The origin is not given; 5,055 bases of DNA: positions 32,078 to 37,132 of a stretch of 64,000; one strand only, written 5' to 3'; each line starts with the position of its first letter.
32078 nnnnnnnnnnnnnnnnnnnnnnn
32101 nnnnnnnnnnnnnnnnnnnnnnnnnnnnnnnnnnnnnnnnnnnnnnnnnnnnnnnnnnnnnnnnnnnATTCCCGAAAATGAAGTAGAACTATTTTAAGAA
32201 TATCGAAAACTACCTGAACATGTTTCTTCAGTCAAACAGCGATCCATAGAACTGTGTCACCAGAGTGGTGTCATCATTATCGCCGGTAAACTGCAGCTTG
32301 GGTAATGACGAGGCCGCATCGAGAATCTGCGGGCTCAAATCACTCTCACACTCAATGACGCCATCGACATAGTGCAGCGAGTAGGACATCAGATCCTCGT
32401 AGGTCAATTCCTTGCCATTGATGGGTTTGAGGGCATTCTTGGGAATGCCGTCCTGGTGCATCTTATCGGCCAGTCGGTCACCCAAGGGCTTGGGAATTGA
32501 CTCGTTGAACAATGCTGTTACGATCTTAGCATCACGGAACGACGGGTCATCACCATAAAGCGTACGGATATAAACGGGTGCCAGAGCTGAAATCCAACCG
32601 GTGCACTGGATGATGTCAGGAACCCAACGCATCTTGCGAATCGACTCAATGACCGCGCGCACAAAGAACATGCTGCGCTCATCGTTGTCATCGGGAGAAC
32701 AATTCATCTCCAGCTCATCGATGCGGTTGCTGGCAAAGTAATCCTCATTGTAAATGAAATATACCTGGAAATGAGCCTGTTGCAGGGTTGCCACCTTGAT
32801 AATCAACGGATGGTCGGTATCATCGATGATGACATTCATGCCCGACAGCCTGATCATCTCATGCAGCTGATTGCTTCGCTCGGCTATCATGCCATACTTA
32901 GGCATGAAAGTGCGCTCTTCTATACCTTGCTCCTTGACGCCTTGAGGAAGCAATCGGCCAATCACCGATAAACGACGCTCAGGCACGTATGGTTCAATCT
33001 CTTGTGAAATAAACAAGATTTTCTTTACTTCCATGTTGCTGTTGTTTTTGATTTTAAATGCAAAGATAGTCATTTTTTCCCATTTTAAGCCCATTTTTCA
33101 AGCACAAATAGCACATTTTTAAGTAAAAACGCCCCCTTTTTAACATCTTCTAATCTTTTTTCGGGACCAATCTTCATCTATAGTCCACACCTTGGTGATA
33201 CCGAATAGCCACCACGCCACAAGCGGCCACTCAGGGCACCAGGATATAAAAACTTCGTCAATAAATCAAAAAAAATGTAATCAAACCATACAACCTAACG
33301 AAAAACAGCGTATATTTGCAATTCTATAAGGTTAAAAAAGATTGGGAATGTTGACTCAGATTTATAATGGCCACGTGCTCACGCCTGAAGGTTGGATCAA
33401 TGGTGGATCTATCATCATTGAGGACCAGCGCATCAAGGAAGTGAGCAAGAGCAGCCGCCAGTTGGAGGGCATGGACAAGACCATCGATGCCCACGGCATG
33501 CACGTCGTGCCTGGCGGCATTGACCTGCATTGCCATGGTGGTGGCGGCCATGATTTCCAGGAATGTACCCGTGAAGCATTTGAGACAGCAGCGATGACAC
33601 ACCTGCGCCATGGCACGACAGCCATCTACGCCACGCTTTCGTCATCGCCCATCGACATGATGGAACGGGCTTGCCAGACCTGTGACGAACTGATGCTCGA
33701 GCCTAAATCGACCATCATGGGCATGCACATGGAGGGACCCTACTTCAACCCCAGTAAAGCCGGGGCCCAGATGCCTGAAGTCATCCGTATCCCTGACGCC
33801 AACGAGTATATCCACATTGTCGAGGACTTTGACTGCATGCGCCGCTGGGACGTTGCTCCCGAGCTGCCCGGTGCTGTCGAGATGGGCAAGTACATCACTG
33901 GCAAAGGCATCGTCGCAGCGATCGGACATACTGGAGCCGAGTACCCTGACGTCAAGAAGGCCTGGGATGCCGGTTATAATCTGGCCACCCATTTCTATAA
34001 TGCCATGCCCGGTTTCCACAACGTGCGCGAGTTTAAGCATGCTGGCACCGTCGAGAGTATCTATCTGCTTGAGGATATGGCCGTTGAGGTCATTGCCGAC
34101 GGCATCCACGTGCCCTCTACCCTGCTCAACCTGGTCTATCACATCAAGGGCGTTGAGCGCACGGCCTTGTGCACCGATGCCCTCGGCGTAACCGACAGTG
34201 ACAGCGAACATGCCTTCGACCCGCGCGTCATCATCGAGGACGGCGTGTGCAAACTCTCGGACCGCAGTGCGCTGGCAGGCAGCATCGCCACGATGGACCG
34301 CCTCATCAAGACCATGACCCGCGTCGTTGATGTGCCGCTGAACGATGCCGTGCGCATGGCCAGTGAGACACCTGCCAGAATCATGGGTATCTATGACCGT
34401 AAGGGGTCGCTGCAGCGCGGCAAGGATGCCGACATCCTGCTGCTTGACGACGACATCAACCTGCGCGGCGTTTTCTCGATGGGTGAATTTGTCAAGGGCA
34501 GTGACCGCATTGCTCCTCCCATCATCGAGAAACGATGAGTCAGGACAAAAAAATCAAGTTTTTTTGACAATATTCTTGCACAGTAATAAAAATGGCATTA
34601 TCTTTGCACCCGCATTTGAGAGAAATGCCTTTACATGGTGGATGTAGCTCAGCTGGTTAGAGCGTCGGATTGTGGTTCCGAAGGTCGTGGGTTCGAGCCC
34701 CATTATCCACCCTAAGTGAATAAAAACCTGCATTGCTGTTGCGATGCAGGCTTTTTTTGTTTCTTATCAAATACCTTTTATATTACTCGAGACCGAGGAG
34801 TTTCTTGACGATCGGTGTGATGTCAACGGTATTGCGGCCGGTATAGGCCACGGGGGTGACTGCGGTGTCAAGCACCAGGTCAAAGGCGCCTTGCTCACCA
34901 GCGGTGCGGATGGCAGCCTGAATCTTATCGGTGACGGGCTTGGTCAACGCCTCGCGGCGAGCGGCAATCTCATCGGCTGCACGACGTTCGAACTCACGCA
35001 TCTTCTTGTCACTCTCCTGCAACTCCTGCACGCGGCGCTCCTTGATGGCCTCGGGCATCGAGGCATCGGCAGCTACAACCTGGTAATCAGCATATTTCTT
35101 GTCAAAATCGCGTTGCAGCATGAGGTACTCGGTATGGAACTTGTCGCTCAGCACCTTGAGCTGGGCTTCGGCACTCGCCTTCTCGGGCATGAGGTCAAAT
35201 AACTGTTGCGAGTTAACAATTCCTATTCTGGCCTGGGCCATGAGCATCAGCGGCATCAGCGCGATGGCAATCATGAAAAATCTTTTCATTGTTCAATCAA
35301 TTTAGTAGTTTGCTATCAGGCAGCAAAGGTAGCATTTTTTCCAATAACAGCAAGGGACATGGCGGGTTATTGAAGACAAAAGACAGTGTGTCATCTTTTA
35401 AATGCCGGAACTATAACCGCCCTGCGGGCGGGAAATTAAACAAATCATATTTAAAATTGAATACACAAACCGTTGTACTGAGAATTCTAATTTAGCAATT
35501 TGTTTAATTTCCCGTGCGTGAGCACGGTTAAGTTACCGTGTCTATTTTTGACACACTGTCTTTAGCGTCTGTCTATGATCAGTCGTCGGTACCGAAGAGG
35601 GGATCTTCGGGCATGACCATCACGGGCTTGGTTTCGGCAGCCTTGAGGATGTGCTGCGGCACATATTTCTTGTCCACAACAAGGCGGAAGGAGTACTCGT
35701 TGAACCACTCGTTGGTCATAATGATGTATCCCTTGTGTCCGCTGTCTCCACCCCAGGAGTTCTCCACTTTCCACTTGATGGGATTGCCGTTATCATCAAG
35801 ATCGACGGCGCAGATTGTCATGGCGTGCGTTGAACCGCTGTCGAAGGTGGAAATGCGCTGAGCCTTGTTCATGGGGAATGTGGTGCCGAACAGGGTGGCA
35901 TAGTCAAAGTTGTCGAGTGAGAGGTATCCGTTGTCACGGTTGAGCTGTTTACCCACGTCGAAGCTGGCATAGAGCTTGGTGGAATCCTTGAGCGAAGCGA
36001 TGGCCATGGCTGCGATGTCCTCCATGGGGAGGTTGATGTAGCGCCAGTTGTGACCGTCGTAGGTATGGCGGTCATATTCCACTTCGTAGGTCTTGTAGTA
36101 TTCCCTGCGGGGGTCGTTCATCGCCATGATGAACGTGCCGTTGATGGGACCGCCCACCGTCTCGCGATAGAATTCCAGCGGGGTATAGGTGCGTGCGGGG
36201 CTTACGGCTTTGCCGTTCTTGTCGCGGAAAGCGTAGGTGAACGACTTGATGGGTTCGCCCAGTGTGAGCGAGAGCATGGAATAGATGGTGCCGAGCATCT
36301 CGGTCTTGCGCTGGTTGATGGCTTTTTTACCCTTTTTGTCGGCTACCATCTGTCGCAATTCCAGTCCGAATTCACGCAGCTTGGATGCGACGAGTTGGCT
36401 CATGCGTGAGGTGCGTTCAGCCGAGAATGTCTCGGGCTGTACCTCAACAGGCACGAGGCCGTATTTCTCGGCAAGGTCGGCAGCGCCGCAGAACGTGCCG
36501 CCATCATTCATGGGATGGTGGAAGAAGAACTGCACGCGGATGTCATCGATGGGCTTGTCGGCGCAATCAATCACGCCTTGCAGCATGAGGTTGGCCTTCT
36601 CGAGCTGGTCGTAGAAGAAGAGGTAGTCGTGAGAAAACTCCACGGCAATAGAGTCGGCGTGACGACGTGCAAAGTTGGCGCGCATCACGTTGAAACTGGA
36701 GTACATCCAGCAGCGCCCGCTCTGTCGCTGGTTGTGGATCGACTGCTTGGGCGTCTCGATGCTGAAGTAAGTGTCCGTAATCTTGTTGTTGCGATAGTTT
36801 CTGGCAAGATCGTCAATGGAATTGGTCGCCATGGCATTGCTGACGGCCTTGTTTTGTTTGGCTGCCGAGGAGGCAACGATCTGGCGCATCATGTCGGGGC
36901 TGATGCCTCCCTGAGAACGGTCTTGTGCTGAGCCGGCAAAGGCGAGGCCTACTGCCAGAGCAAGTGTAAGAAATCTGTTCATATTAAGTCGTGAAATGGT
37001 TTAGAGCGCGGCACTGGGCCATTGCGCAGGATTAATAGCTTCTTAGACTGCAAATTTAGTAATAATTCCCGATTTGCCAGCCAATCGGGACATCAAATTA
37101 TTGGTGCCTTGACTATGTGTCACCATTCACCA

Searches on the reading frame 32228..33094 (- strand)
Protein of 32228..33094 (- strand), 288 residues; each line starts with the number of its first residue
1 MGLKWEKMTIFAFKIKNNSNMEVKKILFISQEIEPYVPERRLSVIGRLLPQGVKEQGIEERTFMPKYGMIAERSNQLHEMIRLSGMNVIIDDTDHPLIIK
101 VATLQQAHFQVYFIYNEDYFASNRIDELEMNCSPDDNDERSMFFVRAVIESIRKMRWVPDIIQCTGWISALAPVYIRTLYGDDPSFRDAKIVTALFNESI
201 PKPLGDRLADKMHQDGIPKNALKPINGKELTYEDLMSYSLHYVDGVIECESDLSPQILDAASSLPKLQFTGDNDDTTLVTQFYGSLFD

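Call 76: search_protein_families(library=pfam, proteins=[window:32228-33094:-], max_evalue=0.001)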
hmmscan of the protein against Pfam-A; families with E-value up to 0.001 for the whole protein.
window:32228-33094:- (288 aa): 1 family
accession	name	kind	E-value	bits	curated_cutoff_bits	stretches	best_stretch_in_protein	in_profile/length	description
PF08323.17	Glyco_transf_5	-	1.1e-31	110.8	22.7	1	25-246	1-213/239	Starch synthase catalytic domain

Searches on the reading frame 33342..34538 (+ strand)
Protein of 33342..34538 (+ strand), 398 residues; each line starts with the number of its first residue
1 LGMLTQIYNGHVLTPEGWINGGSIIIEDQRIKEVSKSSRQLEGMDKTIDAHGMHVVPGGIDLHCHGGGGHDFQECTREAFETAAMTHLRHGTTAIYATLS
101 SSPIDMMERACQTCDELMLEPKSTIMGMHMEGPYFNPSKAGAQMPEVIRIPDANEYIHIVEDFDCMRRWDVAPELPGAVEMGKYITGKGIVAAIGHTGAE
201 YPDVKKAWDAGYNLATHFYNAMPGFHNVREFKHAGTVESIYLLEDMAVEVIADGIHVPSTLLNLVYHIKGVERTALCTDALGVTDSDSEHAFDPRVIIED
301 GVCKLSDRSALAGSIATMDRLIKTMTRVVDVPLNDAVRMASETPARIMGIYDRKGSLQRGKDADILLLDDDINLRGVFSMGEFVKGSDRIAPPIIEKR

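Call 76: search_protein_families(library=pfam, proteins=[window:33342-34538:+], max_evalue=0.001)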
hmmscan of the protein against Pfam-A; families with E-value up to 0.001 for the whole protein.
window:33342-34538:+ (398 aa): 2 families
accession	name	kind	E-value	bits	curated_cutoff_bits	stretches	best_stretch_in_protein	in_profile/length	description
PF01979.26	Amidohydro_1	-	8.8e-28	98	25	1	55-381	2-342/345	Amidohydrolase family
PF07969.17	Amidohydro_3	-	5e-15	56.4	29.7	2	330-372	406-448/472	Amidohydrolase family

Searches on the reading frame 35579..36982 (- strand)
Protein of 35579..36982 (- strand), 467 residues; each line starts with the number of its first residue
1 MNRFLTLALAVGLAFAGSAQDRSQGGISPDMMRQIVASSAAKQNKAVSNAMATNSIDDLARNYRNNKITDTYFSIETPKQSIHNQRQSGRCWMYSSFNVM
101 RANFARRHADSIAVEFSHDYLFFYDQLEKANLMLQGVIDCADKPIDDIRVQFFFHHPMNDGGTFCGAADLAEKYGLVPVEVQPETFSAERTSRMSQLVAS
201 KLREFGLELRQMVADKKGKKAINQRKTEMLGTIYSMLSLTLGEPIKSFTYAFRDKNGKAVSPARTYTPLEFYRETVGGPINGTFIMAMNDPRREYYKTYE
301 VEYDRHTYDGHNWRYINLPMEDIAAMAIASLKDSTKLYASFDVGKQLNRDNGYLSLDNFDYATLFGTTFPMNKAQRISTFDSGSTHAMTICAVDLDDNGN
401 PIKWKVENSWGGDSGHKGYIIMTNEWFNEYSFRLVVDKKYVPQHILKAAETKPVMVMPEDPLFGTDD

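Call 76: search_protein_families(library=pfam, proteins=[window:35579-36982:-], max_evalue=0.001)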
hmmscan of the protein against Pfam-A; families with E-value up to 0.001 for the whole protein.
window:35579-36982:- (467 aa): 2 families
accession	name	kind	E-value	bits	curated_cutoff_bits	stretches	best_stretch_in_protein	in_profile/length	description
PF03051.21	Peptidase_C1_2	-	4e-127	425.1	22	1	40-462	16-437/438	Peptidase C1-like family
PF00112.29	Peptidase_C1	-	3.4e-06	27.7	20.7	0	386-425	166-205/220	Papain family cysteine protease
